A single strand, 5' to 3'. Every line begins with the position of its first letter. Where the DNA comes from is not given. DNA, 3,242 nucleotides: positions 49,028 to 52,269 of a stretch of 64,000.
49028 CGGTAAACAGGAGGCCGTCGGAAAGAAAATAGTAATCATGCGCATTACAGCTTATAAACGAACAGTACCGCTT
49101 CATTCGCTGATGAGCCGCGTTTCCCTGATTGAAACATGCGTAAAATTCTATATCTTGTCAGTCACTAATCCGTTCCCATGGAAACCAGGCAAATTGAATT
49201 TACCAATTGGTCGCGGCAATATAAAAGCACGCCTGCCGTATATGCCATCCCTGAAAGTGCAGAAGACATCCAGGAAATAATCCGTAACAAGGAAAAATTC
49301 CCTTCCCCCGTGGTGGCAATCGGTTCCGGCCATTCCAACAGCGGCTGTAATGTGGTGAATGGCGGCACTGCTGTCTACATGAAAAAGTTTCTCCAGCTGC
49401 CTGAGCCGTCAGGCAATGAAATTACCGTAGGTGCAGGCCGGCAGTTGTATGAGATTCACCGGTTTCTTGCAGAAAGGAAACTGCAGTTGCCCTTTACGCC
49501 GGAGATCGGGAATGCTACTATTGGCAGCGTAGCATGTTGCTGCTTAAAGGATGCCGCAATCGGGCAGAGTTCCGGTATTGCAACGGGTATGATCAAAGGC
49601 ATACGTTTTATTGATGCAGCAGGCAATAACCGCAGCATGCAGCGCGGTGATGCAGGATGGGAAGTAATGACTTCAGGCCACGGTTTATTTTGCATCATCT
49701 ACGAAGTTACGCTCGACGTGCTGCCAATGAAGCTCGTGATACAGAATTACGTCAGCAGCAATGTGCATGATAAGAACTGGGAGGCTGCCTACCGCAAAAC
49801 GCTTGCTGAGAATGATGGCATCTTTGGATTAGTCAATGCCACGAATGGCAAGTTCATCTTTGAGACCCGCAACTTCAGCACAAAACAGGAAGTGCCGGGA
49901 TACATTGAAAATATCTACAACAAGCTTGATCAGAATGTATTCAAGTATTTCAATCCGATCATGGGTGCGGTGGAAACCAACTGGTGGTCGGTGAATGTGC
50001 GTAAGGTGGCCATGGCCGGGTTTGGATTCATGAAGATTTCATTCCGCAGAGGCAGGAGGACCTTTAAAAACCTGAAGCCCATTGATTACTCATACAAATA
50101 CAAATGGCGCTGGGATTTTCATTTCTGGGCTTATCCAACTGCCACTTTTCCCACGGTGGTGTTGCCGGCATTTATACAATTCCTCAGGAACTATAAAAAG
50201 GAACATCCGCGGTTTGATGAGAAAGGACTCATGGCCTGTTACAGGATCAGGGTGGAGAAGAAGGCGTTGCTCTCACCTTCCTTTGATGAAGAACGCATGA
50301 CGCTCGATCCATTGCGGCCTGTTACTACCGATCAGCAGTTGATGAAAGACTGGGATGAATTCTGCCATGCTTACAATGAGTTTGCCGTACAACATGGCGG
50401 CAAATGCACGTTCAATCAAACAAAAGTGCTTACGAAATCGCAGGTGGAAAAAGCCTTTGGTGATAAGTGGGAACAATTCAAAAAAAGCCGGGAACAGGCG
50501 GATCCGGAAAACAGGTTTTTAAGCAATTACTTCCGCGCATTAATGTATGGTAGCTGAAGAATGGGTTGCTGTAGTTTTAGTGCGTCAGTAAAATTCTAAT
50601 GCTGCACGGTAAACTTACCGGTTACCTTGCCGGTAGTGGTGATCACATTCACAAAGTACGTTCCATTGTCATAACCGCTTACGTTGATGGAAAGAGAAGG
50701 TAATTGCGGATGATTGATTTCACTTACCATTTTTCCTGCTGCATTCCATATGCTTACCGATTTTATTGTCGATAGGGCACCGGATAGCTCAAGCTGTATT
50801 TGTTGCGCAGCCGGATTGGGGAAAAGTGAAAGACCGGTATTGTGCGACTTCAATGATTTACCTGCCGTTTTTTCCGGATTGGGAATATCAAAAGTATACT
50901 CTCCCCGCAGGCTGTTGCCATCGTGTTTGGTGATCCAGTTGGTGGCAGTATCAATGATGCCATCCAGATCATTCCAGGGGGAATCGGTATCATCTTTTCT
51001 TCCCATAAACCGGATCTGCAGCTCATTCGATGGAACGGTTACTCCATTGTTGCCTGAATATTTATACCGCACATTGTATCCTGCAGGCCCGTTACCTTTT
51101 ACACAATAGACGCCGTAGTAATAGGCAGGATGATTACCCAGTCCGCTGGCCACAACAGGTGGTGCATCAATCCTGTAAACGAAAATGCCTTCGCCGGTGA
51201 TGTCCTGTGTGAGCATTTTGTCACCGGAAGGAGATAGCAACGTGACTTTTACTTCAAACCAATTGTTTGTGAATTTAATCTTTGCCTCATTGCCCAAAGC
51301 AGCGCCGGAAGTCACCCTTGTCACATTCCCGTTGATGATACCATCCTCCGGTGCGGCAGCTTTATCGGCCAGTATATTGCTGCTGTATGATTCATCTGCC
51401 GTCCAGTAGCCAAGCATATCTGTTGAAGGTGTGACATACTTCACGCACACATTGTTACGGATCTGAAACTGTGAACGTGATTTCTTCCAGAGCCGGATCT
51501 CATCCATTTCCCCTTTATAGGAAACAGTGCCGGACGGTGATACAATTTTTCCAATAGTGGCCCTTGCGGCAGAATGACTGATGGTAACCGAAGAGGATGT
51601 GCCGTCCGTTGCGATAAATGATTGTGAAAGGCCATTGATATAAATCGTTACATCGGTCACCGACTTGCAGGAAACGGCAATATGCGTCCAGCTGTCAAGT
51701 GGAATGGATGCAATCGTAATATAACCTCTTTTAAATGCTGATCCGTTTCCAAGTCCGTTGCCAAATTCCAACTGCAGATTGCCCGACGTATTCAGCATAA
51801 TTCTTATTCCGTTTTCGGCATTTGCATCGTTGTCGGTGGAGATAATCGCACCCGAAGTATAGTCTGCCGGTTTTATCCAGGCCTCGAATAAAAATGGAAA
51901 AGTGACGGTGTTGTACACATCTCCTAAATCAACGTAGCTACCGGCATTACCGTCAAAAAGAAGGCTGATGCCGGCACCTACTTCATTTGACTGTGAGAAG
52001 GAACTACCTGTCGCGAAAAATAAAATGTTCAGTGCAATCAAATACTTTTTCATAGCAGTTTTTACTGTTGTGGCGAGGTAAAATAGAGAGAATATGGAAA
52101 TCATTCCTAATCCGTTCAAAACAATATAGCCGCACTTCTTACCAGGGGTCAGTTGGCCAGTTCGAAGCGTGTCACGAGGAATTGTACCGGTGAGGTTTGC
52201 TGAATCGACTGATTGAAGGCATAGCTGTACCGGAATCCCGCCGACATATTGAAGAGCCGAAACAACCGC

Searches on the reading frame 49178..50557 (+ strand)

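Call 60: search_protein_families(library=pfam, proteins=[window:49178-50557:+], max_evalue=0.0001)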
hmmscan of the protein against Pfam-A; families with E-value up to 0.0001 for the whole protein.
window:49178-50557:+ (459 aa): 2 families
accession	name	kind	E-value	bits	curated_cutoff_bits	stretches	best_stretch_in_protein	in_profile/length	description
PF01565.28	FAD_binding_4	-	2.8e-14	53.4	26.4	1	19-149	1-133/139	FAD binding domain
PF04030.19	ALO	-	4.6e-06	27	23.1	1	392-453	196-256/258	D-arabinono-1,4-lactone oxidase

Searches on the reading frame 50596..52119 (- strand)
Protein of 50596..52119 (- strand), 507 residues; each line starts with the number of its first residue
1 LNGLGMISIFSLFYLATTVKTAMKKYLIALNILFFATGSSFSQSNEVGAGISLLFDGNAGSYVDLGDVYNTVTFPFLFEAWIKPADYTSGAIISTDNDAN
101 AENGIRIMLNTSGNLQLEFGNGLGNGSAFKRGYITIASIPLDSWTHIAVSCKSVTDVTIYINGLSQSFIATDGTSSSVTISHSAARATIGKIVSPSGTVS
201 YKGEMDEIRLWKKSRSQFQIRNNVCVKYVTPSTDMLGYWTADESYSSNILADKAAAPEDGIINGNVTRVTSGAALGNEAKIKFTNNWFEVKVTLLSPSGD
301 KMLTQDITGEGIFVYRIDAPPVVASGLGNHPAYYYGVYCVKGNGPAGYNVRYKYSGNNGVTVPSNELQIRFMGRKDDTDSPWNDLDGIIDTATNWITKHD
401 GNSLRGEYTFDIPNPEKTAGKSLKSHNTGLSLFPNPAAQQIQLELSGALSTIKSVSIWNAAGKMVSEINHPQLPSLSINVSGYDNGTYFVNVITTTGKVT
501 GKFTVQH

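Call 60: search_protein_families(library=pfam, proteins=[window:50596-52119:-], max_evalue=0.0001)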
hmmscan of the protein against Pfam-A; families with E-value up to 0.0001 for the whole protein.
window:50596-52119:- (507 aa): 2 families
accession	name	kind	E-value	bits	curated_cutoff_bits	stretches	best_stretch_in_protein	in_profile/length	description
PF13385.13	Laminin_G_3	-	1.3e-16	61.6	27.6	1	58-220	3-150/151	Concanavalin A-like lectin/glucanases superfamily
PF18962.6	Por_Secre_tail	-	1.1e-11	45.3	27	1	432-505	1-75/75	Secretion system C-terminal sorting domain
